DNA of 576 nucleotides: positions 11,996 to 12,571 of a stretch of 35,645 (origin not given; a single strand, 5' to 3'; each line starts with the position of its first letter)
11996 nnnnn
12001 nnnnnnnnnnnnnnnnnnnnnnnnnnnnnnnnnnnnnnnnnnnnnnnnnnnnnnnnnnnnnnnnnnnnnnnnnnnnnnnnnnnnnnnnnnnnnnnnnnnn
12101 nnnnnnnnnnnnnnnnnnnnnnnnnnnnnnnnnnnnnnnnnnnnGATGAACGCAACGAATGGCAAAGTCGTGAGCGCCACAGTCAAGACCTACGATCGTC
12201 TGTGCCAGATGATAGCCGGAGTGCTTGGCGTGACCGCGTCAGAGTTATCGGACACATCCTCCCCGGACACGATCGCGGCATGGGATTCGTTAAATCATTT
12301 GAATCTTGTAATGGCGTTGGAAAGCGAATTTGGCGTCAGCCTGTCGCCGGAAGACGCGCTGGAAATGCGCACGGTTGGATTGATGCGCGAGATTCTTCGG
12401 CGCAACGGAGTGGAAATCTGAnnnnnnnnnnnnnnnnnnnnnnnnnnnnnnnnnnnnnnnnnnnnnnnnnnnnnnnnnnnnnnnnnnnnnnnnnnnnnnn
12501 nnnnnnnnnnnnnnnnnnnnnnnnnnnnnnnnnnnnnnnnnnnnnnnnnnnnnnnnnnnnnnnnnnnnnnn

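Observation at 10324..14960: ACP-dependent, FkbH-type (glyceryl) acyl-tailoring cassette inside a glycan export operon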

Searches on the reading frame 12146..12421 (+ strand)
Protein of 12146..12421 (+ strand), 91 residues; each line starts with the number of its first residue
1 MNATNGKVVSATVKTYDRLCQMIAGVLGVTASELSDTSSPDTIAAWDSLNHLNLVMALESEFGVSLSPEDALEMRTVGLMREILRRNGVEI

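Call 5: search_protein_families(library=pfam, proteins=[window:12146-12421:+], max_evalue=0.01)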
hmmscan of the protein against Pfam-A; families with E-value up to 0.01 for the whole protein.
window:12146-12421:+ (91 aa): 1 family
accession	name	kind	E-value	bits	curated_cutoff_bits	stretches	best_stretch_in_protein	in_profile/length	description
PF00550.31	PP-binding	-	1.7e-08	35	20.8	1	17-79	1-62/67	Phosphopantetheine attachment site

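Call 7: search_protein_families(library=ncbifam, proteins=[window:12146-12421:+], max_evalue=0.01)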
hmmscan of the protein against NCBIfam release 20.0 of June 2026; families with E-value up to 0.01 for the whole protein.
window:12146-12421:+ (91 aa): 10 families
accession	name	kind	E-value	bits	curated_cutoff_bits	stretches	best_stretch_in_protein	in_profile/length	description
NF002148.0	PRK00982.1-2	subfamily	2.3e-10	40.1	71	1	14-79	4-69/79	acyl carrier protein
NF002149.0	PRK00982.1-3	equivalog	2.2e-08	33.9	106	1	17-77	6-66/78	acyl carrier protein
TIGR00517.1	acyl_carrier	equivalog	6.2e-08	32.4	70.45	1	14-78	3-67/77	acyl carrier protein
NF002151.0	PRK00982.1-5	equivalog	2e-07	31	92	1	15-78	4-67/78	acyl carrier protein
NF002150.0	PRK00982.1-4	subfamily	1.1e-06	28.8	66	1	15-78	6-69/80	acyl carrier protein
NF006031.0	PRK08172.1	equivalog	4.4e-05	24.1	76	1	47-85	37-75/82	acyl carrier protein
NF002147.0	PRK00982.1-1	equivalog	0.00033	20.4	84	1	17-78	10-71/83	acyl carrier protein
NF040636.1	AcpM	exception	0.0016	18.4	146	1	18-79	9-70/93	meromycolate extension acyl carrier protein AcpM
NF009104.0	PRK12449.1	equivalog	0.0027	17.6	70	1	15-84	6-75/80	acyl carrier protein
NF005079.0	PRK06508.1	equivalog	0.0032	17.8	83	1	14-69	3-58/93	acyl carrier protein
